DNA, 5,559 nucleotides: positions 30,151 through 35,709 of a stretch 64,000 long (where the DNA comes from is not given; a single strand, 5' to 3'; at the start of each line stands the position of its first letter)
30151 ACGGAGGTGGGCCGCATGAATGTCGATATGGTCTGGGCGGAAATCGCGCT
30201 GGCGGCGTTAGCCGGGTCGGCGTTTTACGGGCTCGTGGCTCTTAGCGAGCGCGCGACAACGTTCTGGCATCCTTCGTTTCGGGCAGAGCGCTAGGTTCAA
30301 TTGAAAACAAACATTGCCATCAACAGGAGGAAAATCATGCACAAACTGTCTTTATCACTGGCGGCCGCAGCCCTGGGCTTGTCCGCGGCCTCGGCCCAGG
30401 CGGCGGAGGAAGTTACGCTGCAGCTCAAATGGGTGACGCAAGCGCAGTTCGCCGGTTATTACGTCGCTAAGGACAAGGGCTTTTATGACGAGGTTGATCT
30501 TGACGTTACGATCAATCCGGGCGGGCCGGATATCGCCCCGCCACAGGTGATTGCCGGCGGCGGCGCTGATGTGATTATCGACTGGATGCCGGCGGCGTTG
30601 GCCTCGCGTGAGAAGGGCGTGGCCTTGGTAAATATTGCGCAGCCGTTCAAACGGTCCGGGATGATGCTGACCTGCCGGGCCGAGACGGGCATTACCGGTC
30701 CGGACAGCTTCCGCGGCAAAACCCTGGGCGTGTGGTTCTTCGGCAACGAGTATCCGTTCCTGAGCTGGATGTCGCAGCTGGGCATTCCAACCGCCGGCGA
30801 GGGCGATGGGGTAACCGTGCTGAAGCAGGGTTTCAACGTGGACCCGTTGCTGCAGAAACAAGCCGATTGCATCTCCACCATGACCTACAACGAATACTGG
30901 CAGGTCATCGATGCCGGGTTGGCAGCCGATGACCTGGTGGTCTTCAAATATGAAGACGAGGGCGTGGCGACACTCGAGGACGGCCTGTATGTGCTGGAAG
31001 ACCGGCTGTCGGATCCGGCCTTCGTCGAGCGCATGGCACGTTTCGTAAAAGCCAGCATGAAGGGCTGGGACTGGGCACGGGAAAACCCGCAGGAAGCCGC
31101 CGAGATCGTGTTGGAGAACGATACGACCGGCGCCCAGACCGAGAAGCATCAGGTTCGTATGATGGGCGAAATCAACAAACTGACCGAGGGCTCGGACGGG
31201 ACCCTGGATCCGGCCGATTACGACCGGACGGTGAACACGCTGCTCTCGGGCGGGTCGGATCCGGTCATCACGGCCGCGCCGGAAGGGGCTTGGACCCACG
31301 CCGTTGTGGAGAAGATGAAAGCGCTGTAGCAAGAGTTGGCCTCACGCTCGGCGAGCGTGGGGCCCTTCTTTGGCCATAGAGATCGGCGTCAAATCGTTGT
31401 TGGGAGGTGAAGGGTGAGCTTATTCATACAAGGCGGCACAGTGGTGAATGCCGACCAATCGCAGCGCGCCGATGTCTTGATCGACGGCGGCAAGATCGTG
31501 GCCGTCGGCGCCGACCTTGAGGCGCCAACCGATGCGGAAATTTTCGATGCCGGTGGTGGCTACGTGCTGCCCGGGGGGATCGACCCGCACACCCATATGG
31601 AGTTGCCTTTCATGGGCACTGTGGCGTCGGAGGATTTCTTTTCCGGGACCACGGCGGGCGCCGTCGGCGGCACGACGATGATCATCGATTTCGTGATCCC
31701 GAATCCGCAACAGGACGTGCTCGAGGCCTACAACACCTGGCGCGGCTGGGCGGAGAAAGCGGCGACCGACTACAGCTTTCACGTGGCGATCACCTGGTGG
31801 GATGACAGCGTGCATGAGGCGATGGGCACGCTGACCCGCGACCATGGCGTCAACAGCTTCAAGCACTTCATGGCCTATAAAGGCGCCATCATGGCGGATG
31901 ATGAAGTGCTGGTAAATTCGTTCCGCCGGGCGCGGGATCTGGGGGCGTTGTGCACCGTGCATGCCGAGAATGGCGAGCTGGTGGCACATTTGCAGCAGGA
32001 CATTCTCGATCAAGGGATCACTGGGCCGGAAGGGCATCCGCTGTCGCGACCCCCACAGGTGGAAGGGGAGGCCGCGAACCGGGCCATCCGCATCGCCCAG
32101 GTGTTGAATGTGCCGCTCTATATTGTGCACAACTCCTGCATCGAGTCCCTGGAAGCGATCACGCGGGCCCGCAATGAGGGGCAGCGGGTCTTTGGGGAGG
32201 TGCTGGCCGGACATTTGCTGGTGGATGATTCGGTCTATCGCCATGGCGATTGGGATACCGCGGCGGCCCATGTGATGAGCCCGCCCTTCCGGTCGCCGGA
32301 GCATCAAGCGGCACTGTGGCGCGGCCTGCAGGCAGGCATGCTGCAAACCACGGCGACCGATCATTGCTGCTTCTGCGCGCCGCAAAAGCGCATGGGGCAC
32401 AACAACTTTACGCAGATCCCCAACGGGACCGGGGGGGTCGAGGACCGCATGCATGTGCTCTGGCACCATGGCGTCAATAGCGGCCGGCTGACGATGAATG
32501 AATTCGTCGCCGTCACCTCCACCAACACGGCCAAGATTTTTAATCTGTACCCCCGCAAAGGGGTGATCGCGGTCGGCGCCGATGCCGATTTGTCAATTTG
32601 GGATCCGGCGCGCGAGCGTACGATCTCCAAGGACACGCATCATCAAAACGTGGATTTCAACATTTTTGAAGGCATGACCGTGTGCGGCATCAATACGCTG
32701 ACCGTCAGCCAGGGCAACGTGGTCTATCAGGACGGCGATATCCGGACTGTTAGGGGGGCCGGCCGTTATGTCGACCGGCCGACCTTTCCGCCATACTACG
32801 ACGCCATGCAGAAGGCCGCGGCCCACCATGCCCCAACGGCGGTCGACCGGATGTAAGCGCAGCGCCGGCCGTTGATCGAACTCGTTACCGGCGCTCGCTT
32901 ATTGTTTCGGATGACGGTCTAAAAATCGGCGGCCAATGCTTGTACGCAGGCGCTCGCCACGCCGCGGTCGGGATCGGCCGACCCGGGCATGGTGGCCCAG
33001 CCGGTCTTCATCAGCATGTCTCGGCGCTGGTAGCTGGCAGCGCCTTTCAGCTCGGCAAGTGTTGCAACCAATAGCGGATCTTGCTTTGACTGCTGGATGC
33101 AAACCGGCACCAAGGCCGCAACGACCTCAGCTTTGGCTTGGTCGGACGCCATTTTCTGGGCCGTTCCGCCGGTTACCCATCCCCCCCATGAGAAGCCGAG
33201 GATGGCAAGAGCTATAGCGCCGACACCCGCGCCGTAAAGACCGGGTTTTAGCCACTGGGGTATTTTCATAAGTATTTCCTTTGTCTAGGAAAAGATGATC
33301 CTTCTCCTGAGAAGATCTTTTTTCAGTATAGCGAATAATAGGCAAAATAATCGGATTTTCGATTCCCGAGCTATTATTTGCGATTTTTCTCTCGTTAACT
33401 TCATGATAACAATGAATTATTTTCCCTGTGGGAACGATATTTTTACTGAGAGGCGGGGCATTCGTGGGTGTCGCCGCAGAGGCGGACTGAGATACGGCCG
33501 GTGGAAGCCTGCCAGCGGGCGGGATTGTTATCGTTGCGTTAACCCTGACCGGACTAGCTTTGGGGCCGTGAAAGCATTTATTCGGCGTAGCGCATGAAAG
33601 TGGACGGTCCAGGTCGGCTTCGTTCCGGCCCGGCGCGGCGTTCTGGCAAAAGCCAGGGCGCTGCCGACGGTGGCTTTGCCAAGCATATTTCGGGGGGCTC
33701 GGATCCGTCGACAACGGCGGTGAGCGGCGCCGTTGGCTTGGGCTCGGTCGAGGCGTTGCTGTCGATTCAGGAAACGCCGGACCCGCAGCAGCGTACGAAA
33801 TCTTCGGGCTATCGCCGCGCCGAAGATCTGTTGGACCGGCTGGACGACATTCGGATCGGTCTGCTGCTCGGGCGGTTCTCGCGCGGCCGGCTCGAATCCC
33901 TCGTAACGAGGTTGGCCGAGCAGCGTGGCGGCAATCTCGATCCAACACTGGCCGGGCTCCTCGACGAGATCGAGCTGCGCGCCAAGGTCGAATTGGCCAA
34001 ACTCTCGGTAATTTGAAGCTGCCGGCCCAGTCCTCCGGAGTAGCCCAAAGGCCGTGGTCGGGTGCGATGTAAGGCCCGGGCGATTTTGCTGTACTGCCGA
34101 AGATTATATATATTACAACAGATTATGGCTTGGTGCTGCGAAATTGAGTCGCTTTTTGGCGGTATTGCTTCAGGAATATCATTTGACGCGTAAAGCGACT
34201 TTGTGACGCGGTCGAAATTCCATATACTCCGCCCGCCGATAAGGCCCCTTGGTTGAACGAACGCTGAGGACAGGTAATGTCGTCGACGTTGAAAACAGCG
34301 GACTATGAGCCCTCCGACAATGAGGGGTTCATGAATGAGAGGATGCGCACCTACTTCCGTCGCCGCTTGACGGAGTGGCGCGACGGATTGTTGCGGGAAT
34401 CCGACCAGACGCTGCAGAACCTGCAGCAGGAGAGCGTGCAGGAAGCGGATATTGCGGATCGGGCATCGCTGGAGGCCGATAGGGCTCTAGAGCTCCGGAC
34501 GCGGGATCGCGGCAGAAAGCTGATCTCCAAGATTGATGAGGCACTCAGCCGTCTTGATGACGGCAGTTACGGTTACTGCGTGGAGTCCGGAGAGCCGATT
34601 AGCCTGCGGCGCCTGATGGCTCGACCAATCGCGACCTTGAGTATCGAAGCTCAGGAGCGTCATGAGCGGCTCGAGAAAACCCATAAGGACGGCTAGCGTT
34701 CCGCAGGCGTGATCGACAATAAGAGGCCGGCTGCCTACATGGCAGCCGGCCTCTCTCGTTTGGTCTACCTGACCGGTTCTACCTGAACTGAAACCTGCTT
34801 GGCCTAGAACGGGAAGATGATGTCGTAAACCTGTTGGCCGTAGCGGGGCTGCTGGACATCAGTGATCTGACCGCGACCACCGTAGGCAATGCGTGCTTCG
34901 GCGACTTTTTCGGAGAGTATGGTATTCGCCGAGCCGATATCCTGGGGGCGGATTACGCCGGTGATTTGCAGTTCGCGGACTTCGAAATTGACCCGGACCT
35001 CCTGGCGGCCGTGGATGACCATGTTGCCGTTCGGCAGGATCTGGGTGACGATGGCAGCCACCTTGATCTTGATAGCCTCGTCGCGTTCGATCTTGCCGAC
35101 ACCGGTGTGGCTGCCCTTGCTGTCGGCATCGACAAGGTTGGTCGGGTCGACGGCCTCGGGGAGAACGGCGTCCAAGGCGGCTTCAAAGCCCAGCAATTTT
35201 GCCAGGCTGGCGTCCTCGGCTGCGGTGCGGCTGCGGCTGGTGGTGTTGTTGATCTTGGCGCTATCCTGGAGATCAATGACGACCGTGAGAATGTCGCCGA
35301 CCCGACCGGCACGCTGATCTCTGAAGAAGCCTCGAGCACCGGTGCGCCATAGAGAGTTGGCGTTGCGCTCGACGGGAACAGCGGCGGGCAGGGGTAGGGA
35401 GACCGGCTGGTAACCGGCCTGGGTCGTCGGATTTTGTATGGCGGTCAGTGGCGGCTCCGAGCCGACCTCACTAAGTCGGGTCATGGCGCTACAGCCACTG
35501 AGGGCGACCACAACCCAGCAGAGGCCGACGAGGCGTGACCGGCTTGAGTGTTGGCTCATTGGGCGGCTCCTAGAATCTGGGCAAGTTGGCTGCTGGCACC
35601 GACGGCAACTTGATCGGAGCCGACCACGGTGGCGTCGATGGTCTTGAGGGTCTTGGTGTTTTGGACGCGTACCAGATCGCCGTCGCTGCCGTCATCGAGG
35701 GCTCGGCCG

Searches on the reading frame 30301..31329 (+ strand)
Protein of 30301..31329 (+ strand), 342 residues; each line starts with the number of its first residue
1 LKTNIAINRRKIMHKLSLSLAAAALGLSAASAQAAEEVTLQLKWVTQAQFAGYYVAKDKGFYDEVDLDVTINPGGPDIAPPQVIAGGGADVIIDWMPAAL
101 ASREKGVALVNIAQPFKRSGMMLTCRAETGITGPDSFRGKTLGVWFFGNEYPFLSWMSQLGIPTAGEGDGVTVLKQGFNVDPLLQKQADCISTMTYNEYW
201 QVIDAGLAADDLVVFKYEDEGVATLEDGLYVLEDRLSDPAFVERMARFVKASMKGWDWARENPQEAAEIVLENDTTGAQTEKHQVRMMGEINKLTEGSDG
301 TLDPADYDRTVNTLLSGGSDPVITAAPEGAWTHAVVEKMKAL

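Call 33: search_protein_families(library=pfam, proteins=[window:30301-31329:+], max_evalue=0.00001)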
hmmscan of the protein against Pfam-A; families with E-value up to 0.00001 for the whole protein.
window:30301-31329:+ (342 aa): 1 family
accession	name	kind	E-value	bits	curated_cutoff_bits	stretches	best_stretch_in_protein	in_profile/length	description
PF09084.16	NMT1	-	2.6e-34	119.5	20.5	1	48-266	2-216/216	NMT1/THI5 like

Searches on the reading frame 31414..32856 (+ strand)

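Call 33: search_protein_families(library=pfam, proteins=[window:31414-32856:+], max_evalue=0.00001)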
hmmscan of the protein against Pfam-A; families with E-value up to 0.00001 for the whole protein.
window:31414-32856:+ (480 aa): 2 families
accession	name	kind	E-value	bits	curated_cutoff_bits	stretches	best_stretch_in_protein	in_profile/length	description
PF01979.26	Amidohydro_1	-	1.5e-29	103.7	25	1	50-420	1-342/345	Amidohydrolase family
PF07969.17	Amidohydro_3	-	2.9e-15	57.2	29.7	1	305-438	363-472/472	Amidohydrolase family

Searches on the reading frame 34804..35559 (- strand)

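Call 33: search_protein_families(library=pfam, proteins=[window:34804-35559:-], max_evalue=0.00001)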
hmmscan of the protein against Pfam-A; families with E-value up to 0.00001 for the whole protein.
window:34804-35559:- (251 aa): 1 family
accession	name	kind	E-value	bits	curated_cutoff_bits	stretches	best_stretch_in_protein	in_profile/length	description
PF02107.21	FlgH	-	7.1e-55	185.7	27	1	65-250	2-172/172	Flagellar L-ring protein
